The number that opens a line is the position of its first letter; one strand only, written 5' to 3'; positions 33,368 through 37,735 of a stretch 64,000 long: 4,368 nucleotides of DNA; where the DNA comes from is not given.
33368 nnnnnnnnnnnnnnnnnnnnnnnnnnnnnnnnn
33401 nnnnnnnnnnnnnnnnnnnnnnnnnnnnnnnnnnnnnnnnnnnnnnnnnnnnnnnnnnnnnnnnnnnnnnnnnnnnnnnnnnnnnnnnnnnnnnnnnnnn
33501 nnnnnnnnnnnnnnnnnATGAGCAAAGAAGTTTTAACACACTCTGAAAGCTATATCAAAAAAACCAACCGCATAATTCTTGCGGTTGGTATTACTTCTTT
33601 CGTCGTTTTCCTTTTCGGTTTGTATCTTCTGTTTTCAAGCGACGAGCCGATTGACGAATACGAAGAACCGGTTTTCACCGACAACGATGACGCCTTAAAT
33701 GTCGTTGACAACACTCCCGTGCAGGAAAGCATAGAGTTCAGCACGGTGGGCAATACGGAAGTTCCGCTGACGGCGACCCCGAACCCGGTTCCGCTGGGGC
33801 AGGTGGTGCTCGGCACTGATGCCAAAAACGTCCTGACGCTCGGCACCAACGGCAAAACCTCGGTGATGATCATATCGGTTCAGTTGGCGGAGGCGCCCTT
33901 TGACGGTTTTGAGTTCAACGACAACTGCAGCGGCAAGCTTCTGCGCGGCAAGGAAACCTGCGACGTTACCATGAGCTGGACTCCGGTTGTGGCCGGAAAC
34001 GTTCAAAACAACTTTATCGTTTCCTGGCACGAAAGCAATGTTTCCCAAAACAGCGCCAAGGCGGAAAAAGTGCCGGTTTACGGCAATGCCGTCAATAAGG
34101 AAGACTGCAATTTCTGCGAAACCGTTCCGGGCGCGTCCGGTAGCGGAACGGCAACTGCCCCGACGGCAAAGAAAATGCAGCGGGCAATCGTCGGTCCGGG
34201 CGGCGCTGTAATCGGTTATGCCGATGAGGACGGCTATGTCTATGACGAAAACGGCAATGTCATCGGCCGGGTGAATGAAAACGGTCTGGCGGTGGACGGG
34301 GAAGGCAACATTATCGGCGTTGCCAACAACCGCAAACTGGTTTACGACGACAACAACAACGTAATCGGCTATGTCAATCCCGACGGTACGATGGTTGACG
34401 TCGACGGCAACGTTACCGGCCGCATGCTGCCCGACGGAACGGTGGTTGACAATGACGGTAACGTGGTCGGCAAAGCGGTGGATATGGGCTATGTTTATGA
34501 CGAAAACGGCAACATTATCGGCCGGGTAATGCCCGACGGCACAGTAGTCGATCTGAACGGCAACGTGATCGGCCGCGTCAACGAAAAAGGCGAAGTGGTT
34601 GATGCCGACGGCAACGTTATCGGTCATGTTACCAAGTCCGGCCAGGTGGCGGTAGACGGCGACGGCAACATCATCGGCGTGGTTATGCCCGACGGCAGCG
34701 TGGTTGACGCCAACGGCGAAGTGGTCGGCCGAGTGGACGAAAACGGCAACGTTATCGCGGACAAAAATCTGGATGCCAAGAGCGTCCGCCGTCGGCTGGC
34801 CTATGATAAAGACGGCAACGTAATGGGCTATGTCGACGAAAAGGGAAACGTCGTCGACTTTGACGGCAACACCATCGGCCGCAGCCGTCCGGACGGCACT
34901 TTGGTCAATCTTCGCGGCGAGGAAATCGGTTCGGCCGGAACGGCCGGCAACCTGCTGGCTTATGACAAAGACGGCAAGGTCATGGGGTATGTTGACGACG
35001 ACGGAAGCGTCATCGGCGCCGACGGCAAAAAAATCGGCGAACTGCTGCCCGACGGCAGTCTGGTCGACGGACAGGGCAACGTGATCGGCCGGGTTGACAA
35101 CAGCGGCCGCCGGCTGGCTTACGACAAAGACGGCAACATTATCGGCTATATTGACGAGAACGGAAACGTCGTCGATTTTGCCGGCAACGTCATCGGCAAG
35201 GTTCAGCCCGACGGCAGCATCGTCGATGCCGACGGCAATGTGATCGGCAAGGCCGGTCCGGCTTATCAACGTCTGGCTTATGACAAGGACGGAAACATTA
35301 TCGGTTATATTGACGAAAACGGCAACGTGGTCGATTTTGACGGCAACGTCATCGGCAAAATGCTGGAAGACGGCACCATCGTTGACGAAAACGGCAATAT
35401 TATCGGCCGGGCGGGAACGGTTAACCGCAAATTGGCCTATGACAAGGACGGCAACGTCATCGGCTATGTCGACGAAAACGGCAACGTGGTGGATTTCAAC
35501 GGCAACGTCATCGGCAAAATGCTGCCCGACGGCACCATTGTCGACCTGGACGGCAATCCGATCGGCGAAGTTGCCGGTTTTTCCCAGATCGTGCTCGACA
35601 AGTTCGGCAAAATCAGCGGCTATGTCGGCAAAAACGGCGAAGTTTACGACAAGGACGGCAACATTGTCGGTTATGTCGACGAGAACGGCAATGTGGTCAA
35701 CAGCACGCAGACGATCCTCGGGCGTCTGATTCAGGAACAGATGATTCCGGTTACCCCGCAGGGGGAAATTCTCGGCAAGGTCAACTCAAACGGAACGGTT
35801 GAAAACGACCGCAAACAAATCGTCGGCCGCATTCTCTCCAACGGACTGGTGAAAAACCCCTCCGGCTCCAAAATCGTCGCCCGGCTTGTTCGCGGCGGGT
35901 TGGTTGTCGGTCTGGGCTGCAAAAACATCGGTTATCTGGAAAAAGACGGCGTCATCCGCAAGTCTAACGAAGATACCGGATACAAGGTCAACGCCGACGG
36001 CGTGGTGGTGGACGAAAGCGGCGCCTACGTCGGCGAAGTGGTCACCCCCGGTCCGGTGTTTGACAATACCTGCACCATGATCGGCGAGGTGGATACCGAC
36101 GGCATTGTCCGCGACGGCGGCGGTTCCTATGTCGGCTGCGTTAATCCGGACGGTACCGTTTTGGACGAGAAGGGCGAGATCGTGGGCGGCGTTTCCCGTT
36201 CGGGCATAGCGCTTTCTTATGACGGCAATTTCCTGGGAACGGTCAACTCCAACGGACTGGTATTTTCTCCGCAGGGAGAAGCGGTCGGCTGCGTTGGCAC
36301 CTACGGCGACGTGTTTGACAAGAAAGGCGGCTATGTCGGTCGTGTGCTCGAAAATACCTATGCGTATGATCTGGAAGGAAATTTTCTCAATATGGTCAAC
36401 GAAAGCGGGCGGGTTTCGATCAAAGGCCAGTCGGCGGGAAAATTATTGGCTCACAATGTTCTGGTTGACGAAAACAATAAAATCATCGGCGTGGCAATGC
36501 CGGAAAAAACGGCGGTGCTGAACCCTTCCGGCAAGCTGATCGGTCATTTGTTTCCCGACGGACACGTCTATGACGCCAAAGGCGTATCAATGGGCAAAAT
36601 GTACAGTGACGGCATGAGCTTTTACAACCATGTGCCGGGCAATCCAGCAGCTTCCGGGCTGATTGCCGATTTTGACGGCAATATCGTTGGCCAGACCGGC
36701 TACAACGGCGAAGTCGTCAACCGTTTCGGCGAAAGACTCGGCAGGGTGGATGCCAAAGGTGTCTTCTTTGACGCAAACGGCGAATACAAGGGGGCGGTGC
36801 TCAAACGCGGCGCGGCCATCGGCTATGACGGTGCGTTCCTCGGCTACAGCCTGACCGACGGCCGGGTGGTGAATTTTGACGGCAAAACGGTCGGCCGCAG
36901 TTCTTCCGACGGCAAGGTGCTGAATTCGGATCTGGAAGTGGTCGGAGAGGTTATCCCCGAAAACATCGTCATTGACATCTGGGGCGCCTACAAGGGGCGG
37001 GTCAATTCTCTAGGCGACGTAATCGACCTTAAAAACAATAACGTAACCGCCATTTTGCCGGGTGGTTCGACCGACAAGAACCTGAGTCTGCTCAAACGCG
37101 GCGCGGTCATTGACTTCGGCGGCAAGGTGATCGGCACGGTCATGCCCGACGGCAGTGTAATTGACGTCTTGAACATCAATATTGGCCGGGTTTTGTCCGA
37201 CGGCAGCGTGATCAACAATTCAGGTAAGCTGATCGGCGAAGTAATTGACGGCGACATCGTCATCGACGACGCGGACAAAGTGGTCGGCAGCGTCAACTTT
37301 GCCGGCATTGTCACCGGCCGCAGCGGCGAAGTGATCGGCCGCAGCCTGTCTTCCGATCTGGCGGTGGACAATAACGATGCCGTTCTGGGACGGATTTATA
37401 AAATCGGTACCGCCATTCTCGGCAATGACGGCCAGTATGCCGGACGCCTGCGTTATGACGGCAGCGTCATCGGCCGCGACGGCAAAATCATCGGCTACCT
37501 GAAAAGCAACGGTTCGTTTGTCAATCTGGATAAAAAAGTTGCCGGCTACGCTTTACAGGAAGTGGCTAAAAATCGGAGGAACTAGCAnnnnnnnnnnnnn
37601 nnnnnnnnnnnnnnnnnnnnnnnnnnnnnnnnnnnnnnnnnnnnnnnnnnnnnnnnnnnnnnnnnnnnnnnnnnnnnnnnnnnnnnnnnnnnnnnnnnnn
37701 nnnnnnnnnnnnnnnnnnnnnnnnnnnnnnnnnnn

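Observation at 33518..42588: VirB10 with a ~1,200-residue short-repeat N-terminus, preceded by a 1,355-aa repeat-only paralog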

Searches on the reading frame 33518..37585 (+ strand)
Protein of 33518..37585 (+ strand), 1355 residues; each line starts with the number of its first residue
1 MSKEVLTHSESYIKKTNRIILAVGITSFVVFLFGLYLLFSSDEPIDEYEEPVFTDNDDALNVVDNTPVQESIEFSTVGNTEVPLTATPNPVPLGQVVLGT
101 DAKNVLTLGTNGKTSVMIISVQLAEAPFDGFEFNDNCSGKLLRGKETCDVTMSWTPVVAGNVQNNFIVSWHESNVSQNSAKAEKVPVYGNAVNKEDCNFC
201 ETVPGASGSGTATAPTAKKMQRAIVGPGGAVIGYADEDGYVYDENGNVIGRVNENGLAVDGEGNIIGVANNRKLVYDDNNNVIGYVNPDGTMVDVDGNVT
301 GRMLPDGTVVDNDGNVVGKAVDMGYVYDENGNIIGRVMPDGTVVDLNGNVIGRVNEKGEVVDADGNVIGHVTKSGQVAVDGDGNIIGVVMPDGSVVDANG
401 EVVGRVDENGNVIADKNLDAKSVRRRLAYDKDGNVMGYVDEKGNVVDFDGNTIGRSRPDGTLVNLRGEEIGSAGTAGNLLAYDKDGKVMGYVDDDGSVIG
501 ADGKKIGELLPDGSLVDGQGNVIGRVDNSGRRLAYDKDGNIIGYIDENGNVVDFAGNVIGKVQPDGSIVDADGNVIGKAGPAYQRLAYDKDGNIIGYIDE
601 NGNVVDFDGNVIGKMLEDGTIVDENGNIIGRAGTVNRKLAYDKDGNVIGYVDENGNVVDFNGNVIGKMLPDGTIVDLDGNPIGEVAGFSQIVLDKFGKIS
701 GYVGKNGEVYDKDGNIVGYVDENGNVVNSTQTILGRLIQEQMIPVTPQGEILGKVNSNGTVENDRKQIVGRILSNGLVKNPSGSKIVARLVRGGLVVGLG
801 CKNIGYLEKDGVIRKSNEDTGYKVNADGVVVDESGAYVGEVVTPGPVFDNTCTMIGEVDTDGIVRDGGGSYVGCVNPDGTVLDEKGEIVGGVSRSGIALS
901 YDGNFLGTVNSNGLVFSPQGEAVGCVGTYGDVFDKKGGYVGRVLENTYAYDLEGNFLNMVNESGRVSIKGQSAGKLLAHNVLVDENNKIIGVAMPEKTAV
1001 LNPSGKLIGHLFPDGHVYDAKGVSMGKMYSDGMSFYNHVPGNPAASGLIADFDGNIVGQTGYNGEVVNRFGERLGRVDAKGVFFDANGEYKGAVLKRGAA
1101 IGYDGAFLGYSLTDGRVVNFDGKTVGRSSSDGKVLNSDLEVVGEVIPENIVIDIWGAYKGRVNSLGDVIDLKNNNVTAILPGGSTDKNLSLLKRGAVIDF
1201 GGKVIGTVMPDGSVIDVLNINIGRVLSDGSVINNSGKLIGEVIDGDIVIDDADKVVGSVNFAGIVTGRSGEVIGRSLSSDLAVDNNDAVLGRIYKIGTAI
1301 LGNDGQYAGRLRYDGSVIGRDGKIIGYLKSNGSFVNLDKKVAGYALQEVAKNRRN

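Call 5: search_protein_families(library=pfam, proteins=[window:33518-37585:+], max_evalue=0.1)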
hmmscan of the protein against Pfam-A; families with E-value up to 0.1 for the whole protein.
window:33518-37585:+ (1355 aa): 9 families
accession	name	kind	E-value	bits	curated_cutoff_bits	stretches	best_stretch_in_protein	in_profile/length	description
PF21785.3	Bflower_2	-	2.2e-87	288.8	38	13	271-356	17-98/112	5-fold beta-flower protein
PF12396.14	DUF3659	-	1.2e-44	150.4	24.8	7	323-372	11-56/61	Protein of unknown function (DUF3659)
PF21784.3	Bflower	-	1.5e-42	145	25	8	586-630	19-61/116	4-fold beta flower protein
PF05593.20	RHS_repeat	-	5.7e-19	68.5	22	2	517-550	2-37/38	RHS Repeat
PF20093.5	DUF6484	-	0.00047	21.2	27.6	0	433-472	2-41/61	Domain of unknown function (DUF6484)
PF15780.11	ASH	-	0.007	17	27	1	89-164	12-84/98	Abnormal spindle-like microcephaly-assoc'd, ASPM-SPD-2-Hydin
PF20843.4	Rax2_3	-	0.025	15.2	27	1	831-863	61-93/161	Rax2 third domain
PF07223.17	DUF1421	-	0.037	14.3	22.8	0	314-347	2-35/45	UBA-like domain (DUF1421)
PF25455.1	Beta-barrel_CAF17_C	-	0.039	14.1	25.7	0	560-580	12-32/70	CAF17, C-terminal beta-barrel domain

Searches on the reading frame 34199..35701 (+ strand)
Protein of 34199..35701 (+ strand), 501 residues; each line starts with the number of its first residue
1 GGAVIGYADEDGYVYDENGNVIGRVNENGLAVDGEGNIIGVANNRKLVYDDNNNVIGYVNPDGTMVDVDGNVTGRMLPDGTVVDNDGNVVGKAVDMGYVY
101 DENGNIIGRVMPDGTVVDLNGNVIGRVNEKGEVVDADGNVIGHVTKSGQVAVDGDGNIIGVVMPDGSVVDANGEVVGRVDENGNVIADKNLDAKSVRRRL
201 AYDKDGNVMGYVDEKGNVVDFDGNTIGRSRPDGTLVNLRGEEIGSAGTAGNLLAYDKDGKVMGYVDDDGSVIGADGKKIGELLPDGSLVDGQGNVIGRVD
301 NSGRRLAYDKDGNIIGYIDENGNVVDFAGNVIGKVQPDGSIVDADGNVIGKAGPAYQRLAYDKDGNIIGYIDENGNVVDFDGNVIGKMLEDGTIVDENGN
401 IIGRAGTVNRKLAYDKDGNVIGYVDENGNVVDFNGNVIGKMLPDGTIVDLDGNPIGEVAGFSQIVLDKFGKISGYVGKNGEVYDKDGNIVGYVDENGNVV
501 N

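Call 25: search_solved_structures(query=window:34199-35701:+, max_evalue=1, show_alignments=2)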
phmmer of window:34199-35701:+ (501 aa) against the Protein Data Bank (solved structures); distinct sequences matched with E-value up to 1: 6.
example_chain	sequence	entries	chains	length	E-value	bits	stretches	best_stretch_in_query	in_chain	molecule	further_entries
8uy4_A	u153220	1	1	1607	0.00053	21.8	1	290-390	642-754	Tse15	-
8uxt_A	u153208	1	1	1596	0.00054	21.8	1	290-390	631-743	Tse15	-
8qjd_A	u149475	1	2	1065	0.53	11.9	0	289-359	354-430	Salmonella bongori Rhs core domain (residues 360-1420)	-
8qjb_A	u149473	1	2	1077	0.55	11.9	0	289-359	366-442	T6SS-associated Rhs core domain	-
3o8l_A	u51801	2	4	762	0.83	11.3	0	176-226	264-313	6-phosphofructokinase, muscle type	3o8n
6ria_A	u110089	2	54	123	0.84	11.2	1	121-216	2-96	bactofilin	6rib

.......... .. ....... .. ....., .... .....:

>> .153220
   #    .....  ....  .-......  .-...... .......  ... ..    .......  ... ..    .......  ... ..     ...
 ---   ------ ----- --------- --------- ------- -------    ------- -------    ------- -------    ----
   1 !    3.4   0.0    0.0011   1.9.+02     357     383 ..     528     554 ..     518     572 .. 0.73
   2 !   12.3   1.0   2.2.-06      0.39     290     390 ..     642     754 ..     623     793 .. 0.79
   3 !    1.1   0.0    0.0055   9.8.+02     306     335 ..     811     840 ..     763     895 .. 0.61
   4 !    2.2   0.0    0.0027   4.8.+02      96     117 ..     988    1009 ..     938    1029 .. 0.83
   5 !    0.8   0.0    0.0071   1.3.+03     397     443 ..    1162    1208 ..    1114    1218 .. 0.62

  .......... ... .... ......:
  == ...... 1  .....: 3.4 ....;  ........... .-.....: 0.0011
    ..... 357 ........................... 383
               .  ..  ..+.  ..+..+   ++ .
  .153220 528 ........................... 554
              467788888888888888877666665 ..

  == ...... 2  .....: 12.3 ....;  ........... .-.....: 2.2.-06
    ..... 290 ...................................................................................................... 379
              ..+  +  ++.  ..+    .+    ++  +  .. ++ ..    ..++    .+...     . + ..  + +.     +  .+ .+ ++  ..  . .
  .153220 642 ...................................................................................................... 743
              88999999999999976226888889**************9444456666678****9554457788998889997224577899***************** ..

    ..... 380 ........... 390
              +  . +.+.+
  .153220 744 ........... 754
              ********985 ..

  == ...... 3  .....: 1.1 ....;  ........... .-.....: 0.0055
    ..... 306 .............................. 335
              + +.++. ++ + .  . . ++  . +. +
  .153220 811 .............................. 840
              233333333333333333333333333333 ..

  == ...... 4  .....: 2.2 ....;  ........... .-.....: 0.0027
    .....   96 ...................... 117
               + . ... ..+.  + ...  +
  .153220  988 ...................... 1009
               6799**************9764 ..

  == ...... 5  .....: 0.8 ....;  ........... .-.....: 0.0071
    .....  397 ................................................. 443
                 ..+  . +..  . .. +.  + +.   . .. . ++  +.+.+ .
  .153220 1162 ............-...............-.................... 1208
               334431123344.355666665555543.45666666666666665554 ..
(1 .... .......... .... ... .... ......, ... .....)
